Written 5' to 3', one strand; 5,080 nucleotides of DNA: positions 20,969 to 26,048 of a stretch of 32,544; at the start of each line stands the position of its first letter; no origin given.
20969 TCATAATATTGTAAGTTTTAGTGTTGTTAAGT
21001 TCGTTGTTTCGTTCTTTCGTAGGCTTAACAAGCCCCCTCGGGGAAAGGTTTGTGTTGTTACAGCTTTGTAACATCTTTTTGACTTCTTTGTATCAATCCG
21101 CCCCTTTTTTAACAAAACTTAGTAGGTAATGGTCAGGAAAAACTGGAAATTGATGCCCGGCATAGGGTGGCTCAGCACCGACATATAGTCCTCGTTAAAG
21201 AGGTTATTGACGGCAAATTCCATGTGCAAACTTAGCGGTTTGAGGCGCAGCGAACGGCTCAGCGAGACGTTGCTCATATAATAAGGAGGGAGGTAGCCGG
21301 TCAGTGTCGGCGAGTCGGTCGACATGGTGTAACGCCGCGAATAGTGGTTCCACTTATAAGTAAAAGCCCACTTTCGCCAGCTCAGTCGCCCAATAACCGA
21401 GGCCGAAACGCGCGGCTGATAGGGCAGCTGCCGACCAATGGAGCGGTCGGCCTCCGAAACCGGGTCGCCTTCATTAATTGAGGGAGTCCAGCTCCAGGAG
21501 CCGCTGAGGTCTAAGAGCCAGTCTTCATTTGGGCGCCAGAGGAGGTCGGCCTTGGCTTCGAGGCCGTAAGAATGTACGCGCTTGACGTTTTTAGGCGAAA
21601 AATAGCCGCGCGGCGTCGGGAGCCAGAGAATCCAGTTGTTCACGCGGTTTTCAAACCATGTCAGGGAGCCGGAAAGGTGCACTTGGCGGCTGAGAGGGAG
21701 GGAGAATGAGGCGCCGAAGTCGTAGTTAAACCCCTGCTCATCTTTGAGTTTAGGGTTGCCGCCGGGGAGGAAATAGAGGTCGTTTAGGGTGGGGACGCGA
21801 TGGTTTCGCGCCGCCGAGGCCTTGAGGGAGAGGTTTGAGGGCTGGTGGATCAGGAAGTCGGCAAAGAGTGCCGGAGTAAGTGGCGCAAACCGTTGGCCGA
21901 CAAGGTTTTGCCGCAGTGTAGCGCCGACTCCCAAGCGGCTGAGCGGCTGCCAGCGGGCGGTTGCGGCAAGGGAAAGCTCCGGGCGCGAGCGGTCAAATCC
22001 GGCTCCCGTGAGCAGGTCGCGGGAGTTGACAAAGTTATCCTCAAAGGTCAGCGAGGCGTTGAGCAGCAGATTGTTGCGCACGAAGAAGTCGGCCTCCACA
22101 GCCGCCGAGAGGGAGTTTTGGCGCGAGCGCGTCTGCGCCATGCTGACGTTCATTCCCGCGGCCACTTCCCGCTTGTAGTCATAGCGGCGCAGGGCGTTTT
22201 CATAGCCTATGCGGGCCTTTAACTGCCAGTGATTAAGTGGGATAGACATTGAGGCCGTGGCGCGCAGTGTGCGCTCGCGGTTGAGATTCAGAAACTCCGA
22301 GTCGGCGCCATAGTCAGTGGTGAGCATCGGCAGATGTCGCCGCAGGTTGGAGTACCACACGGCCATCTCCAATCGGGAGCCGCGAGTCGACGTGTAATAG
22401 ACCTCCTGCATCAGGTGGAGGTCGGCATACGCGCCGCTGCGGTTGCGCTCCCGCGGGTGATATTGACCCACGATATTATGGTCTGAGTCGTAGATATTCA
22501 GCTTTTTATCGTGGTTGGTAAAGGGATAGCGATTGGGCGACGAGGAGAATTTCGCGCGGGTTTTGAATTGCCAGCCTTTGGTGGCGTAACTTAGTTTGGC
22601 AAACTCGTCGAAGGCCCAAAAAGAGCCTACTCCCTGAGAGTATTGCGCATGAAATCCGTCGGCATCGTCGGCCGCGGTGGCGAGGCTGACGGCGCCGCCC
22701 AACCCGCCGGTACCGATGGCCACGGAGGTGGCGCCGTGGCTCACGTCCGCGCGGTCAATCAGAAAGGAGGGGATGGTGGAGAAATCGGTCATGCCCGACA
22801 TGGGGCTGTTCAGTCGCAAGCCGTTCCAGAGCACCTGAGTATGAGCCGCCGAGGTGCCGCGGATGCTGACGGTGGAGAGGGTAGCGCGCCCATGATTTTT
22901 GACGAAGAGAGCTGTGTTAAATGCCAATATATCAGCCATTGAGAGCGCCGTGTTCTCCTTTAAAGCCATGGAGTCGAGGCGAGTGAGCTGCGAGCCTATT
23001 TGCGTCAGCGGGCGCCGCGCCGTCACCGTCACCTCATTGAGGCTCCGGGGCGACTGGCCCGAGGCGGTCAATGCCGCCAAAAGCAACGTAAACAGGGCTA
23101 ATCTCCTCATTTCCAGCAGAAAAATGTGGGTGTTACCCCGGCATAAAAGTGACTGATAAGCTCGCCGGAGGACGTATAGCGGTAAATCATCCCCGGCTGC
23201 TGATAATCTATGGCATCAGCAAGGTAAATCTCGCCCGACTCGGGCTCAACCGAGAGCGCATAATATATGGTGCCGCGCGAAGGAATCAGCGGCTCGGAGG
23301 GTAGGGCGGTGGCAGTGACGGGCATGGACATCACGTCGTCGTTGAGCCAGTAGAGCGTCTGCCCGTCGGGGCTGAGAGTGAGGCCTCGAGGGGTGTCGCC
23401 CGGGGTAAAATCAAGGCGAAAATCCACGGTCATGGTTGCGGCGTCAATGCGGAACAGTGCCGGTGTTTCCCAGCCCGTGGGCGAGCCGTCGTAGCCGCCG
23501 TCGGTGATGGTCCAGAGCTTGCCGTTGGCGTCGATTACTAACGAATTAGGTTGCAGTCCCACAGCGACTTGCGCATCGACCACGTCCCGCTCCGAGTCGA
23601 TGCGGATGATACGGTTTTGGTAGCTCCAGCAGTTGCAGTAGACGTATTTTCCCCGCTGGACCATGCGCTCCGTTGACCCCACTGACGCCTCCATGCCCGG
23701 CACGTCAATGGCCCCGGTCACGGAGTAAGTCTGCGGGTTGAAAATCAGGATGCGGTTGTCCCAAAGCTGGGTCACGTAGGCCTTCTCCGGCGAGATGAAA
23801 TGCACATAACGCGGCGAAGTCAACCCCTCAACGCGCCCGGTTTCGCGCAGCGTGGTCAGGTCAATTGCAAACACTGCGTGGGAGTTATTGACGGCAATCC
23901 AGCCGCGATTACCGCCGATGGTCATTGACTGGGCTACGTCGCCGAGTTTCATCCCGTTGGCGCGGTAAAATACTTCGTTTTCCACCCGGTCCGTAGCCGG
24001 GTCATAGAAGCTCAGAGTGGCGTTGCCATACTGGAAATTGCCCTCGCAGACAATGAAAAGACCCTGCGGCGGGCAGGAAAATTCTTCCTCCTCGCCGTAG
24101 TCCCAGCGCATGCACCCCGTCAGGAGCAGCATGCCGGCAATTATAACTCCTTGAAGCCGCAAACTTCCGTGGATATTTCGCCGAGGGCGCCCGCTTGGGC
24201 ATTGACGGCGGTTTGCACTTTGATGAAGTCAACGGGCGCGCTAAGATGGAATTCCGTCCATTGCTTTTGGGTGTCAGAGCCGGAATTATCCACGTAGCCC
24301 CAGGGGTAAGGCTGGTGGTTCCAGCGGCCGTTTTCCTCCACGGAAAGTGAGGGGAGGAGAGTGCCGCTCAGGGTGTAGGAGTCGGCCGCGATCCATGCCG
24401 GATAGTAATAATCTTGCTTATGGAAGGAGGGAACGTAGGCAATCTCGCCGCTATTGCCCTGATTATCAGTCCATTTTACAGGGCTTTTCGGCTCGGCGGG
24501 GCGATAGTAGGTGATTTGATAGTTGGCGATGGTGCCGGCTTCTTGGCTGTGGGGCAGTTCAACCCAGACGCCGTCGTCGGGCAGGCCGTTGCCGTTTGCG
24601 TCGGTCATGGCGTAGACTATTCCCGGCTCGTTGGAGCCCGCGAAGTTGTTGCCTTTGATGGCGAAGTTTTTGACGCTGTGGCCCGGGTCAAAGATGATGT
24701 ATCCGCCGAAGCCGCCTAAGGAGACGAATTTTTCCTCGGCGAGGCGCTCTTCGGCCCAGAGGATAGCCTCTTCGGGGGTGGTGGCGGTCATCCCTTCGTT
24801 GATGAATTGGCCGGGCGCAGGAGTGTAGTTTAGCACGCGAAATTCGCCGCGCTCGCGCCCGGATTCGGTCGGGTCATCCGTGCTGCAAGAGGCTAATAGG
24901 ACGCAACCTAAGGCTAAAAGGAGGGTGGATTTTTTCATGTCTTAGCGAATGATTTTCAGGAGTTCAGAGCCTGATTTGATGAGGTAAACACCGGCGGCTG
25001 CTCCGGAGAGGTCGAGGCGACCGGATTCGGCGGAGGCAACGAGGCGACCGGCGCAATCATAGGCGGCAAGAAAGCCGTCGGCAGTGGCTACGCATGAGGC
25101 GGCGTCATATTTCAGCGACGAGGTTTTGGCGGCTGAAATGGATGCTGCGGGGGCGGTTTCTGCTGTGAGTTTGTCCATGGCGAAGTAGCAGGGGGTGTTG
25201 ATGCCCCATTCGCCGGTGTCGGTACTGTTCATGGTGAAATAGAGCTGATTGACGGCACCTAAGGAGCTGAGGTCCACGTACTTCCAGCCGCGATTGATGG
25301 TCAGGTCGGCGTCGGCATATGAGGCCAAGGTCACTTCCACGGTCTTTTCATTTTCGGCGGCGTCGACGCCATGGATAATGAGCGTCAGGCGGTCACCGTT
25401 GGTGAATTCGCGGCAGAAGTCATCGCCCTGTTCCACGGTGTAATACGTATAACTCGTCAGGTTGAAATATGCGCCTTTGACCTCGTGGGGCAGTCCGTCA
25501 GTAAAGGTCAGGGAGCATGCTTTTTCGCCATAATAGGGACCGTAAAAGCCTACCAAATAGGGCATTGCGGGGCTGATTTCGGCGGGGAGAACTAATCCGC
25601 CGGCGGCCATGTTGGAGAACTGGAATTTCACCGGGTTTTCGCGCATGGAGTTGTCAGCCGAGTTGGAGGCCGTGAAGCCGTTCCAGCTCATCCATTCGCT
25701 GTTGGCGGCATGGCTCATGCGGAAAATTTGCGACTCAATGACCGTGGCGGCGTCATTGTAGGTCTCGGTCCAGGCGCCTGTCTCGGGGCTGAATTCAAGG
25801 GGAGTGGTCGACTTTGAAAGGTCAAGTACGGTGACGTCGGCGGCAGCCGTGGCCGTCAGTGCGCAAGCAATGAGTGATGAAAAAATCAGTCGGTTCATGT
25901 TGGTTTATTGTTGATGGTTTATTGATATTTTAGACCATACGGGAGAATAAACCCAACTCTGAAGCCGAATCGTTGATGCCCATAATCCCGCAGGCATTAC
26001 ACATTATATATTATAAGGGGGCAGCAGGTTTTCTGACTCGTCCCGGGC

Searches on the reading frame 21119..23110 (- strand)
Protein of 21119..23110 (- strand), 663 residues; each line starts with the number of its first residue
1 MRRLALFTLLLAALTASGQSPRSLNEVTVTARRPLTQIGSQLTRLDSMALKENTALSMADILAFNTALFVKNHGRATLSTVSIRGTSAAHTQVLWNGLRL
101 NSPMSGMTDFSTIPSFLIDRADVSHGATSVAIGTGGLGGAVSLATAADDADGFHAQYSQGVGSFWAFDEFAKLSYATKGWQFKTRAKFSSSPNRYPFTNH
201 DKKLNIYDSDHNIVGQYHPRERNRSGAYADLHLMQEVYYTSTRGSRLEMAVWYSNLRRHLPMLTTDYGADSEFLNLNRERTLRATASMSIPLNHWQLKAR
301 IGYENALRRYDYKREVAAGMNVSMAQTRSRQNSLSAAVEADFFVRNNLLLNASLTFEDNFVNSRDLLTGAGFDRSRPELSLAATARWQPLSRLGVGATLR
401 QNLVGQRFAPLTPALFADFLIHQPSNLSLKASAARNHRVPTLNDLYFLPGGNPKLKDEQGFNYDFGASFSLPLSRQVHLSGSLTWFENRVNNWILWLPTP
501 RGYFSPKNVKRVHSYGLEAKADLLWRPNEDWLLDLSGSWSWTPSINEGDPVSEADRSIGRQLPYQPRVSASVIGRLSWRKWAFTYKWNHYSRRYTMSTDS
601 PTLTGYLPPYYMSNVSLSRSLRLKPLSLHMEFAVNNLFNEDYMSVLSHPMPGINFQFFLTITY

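Call 45: search_protein_families(library=pfam, proteins=[window:21119-23110:-], max_evalue=0.001)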
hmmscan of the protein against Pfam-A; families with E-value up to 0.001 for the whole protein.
window:21119-23110:- (663 aa): 1 family
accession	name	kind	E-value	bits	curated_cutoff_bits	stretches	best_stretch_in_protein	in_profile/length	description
PF07715.20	Plug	-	1.4e-15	58.1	23.9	1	41-140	8-107/107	TonB-dependent Receptor Plug Domain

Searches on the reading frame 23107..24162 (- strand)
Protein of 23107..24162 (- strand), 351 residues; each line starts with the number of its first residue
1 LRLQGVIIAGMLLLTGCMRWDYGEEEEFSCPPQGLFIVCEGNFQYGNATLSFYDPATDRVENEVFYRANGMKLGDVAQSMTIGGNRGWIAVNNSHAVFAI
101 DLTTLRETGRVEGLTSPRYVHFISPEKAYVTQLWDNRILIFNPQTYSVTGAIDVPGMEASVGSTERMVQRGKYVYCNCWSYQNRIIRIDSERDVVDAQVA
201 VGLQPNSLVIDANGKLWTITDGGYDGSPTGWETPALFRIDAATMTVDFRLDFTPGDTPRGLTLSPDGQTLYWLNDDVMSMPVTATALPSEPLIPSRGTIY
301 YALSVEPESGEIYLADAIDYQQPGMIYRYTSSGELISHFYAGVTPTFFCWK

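Call 45: search_protein_families(library=pfam, proteins=[window:23107-24162:-], max_evalue=0.001)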
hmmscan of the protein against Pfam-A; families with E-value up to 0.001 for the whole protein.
window:23107-24162:- (351 aa): 3 families
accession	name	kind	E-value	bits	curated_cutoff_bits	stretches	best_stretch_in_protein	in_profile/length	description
PF16819.11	DUF5074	-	7.5e-22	78.3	27.2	1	33-271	1-251/353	Domain of unknown function (DUF5074)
PF08450.18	SGL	-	0.00011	22.3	26.3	1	192-284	73-160/246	SMP-30/Gluconolactonase/LRE-like region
PF05096.18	Glu_cyclase_2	-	0.00043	20.2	22.3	0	44-201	57-206/249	Glutamine cyclotransferase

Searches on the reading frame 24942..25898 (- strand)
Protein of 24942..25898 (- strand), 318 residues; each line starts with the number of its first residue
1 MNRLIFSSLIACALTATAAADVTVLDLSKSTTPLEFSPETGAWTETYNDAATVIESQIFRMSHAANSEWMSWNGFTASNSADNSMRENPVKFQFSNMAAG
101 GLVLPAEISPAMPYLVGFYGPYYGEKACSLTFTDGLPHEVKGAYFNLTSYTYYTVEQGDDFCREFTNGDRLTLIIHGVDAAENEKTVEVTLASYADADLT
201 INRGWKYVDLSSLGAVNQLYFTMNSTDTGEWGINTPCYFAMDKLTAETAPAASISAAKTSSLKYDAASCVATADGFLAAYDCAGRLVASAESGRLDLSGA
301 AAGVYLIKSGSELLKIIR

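Call 45: search_protein_families(library=pfam, proteins=[window:24942-25898:-], max_evalue=0.001)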
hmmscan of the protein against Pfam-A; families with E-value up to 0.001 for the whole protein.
window:24942-25898:- (318 aa): 1 family
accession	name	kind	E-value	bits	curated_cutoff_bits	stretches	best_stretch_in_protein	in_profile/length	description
PF14717.12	DUF4465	-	3.2e-38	132.3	25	1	68-243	2-175/176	Domain of unknown function (DUF4465)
